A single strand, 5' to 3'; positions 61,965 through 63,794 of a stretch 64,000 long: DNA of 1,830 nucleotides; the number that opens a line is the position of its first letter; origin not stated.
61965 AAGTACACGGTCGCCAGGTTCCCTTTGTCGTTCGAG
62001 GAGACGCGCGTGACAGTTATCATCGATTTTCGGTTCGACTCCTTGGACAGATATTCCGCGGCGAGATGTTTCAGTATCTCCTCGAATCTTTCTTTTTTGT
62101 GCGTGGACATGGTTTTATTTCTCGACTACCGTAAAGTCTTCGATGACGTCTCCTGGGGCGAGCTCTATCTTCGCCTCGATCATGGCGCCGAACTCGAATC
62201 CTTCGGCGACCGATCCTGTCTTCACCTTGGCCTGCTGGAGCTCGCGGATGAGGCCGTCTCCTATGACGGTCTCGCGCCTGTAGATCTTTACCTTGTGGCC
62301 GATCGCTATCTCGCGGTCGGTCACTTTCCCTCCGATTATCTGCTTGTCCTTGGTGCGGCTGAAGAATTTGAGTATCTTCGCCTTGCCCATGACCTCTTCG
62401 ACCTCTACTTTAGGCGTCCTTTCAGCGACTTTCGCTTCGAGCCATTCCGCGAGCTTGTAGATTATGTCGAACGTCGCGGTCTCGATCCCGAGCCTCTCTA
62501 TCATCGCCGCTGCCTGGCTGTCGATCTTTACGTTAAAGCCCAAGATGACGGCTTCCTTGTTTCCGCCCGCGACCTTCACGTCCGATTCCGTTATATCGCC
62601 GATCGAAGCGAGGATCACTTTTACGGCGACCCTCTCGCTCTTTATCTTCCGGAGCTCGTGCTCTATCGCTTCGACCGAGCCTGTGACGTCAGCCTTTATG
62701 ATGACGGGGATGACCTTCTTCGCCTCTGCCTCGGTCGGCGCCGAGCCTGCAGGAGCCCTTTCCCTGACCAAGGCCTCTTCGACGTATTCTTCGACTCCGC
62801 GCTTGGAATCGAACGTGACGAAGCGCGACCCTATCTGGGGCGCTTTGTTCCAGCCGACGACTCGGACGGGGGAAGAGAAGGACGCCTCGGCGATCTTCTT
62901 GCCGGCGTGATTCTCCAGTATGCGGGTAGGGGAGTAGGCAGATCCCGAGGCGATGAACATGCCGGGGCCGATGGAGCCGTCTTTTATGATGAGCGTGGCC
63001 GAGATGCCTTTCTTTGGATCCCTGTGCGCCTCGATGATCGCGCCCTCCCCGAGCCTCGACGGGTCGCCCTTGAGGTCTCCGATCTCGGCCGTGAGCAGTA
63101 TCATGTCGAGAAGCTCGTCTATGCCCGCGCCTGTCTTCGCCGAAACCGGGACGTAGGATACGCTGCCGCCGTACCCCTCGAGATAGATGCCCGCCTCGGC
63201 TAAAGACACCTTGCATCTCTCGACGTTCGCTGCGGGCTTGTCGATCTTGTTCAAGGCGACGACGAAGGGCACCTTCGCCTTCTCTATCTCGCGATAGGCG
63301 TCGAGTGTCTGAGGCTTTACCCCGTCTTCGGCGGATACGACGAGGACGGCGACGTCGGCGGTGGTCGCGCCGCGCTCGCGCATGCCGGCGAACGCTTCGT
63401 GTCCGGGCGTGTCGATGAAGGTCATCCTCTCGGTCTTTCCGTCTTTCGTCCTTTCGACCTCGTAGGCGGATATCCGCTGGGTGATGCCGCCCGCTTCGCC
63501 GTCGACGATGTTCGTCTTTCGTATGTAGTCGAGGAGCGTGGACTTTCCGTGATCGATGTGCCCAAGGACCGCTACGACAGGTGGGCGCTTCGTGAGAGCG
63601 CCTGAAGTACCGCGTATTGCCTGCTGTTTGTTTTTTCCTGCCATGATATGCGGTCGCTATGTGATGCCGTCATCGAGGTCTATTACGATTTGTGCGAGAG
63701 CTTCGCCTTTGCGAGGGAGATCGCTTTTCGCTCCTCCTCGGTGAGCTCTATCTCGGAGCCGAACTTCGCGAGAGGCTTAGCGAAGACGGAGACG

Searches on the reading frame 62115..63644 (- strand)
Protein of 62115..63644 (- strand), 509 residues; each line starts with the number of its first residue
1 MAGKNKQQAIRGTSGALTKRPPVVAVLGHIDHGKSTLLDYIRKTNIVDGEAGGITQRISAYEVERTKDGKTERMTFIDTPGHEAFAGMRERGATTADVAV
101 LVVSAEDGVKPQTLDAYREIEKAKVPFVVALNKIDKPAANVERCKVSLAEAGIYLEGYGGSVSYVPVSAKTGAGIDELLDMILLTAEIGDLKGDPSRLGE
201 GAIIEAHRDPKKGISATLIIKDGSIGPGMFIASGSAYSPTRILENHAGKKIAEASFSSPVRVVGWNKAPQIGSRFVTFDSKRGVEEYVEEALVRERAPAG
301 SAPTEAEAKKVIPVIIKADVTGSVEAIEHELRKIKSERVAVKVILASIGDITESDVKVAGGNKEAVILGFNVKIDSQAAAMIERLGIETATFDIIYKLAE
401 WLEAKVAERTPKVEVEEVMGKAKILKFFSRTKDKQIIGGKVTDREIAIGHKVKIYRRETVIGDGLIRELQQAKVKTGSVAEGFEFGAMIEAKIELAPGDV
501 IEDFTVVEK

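Call 16: find_encoding_contigs(protein=window:62115-63644:-, flank=10000, max_places=3)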
Protein window:62115-63644:- (509 aa): 1 contig read that carries it; 1 place shown.
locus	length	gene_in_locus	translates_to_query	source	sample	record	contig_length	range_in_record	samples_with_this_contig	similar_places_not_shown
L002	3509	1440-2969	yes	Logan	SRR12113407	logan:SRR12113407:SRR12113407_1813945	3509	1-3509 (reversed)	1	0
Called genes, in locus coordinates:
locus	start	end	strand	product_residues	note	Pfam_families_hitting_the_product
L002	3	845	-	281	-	?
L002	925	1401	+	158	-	PF14584:DUF4446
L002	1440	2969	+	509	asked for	PF00009:GTP_EFTU, PF00071:Ras (weak), PF01926:MMR_HSR1, PF22042:EF-G_D2, PF11987:IF-2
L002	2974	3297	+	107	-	PF02033:RBFA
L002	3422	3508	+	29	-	?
